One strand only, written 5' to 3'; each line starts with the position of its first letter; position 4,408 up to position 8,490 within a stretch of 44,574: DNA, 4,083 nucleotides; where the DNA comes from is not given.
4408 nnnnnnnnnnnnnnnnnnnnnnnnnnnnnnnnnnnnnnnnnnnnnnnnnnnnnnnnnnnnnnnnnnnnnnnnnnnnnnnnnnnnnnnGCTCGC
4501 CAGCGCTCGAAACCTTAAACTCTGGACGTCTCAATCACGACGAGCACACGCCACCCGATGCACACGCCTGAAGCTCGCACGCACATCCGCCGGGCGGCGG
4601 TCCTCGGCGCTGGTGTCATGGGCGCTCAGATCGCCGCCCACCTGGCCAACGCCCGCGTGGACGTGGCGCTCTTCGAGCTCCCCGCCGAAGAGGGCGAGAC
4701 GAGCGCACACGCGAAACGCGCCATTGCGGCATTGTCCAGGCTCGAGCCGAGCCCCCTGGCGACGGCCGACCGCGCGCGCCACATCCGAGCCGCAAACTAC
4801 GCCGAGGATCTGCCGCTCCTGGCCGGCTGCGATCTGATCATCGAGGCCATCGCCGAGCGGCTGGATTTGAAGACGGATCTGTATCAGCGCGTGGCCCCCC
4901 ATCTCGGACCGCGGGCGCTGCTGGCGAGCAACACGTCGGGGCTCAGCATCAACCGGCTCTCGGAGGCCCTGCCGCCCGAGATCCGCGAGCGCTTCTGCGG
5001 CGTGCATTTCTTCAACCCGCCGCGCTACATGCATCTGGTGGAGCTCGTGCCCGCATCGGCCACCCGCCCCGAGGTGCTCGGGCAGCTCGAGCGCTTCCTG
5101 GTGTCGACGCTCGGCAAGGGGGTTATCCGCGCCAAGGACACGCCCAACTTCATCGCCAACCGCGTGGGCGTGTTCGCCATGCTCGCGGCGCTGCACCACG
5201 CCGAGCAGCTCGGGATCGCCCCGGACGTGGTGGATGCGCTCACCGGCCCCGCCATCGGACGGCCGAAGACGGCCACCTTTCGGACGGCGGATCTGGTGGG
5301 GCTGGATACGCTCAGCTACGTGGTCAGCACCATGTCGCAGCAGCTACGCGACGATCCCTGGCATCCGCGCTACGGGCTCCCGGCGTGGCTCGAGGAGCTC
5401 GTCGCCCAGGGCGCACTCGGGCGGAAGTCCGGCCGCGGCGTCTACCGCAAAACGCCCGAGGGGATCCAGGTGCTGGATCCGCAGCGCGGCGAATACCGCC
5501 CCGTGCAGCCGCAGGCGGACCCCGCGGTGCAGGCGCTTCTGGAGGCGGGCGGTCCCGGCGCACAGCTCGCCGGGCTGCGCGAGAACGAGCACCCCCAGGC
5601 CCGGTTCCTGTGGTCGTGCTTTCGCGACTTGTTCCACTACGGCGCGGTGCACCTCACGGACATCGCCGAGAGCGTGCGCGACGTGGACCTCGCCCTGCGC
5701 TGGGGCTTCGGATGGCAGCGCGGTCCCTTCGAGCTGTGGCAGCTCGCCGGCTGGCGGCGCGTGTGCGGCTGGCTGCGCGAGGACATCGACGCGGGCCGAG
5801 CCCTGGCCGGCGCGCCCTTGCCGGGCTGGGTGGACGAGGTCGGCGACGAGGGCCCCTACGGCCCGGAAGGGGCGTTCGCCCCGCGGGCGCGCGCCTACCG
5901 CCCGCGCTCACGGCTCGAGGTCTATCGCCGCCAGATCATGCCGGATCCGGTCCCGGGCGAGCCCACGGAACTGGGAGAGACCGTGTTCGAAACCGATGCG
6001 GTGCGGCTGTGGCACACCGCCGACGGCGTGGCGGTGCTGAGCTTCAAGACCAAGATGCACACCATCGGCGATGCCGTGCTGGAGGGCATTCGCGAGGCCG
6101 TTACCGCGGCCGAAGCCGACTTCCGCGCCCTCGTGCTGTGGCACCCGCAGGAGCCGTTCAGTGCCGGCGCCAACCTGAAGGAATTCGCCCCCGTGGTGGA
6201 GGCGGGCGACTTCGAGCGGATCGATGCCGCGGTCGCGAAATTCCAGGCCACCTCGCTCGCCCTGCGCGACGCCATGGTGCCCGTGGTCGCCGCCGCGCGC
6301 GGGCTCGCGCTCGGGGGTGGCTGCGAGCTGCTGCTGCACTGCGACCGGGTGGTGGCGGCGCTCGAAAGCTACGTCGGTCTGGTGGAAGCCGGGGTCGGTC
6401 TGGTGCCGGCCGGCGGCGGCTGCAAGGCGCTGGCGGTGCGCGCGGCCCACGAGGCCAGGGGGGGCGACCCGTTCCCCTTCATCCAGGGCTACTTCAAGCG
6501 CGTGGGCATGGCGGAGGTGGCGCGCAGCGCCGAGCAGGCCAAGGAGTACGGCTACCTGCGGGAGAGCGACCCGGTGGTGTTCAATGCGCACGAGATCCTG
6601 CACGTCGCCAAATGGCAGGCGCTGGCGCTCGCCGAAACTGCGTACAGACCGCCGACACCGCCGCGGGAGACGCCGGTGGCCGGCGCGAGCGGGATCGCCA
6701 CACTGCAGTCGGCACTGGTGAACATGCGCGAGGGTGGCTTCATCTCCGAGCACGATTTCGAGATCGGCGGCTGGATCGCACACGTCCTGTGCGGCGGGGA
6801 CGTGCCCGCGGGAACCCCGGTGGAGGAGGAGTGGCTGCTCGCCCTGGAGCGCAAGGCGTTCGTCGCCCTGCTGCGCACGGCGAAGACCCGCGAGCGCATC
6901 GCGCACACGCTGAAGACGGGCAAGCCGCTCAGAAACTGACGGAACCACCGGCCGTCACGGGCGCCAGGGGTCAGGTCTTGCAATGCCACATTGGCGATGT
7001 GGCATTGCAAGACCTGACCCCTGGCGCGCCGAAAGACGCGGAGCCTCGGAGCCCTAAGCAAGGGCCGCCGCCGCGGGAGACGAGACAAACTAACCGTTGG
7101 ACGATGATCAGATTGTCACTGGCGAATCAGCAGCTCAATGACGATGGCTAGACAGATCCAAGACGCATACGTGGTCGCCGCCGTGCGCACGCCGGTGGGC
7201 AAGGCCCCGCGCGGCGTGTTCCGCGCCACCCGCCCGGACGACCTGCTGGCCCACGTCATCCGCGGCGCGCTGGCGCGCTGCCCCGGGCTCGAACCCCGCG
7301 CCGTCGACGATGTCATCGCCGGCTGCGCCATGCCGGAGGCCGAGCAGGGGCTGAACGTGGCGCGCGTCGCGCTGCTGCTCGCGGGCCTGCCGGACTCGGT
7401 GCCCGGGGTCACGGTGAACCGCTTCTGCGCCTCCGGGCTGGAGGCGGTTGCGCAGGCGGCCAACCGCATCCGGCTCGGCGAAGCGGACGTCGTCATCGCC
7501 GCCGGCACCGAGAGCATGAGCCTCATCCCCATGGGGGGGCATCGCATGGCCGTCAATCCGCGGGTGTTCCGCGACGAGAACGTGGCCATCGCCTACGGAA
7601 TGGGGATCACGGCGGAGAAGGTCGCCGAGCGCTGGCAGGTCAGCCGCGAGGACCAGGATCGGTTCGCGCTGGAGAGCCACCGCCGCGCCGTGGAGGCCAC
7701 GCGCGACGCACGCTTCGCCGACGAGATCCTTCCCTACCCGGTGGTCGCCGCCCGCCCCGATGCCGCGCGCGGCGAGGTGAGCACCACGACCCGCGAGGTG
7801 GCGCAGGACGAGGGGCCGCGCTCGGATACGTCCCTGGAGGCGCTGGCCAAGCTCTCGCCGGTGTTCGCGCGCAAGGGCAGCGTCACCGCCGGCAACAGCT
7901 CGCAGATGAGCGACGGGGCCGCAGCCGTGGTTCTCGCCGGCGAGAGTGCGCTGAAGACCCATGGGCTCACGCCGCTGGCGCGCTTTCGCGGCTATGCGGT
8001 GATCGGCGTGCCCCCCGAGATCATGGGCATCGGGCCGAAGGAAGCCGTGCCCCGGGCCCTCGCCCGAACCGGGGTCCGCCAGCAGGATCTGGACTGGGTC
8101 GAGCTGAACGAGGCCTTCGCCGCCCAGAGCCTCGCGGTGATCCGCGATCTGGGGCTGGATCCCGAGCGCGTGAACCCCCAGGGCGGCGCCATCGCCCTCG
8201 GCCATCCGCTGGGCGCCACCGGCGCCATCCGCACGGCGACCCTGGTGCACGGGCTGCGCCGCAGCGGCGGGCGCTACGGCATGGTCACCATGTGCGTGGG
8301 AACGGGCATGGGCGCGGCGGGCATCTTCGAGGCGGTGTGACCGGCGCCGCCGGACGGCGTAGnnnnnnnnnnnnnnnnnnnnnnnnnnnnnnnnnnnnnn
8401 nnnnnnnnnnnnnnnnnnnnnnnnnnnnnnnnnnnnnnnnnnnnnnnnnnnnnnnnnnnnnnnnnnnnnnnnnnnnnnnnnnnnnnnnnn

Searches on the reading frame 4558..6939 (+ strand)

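Call 10: search_protein_families(library=pfam, proteins=[window:4558-6939:+], max_evalue=0.01)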
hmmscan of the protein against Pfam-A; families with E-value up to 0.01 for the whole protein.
window:4558-6939:+ (793 aa): 6 families
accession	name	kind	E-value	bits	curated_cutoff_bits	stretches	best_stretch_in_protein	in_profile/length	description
PF02737.24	3HCDH_N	-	1.5e-42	146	22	1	13-195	2-180/180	3-hydroxyacyl-CoA dehydrogenase, NAD binding domain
PF00725.27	3HCDH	-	1.9e-19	70.4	22.1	1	198-297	2-96/97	3-hydroxyacyl-CoA dehydrogenase, C-terminal domain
PF00378.25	ECH_1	-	2.1e-16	60.4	27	1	489-629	4-144/251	Enoyl-CoA hydratase/isomerase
PF16113.10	ECH_2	-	7.4e-08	32.7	27.2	1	491-625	3-139/335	Enoyl-CoA hydratase/isomerase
PF01266.30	DAO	-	4e-06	27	27.9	1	13-82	2-58/353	FAD dependent oxidoreductase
PF03446.21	NAD_binding_2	-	0.0019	18.7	21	1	14-53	3-42/161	NAD binding domain of 6-phosphogluconate dehydrogenase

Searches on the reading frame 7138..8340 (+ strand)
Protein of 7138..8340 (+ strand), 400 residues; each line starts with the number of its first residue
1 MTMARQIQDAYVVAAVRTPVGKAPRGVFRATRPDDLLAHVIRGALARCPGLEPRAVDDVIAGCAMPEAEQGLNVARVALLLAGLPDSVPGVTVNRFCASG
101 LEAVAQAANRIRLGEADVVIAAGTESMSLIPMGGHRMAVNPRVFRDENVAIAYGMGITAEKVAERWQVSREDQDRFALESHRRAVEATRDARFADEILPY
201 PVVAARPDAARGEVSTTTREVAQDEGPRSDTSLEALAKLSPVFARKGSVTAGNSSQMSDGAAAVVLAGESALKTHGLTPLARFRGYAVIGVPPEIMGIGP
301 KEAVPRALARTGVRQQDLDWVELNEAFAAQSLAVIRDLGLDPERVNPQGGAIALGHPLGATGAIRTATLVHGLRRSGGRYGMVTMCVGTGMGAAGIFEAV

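Call 10: search_protein_families(library=pfam, proteins=[window:7138-8340:+], max_evalue=0.01)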
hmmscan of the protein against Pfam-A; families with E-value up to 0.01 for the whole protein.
window:7138-8340:+ (400 aa): 4 families
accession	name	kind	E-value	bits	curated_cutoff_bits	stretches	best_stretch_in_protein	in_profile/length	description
PF00108.29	Thiolase_N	-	5.1e-73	246.1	26.4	1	11-269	2-259/260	Thiolase, N-terminal domain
PF02803.24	Thiolase_C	-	1.4e-44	151.1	27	1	277-398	1-122/123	Thiolase, C-terminal domain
PF00109.32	ketoacyl-synt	-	1.8e-06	28.2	20.8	1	90-127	167-204/252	Beta-ketoacyl synthase, N-terminal domain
PF22691.2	Thiolase_C_1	-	0.0023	18.1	28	0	301-340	21-60/144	Thiolase C-terminal domain-like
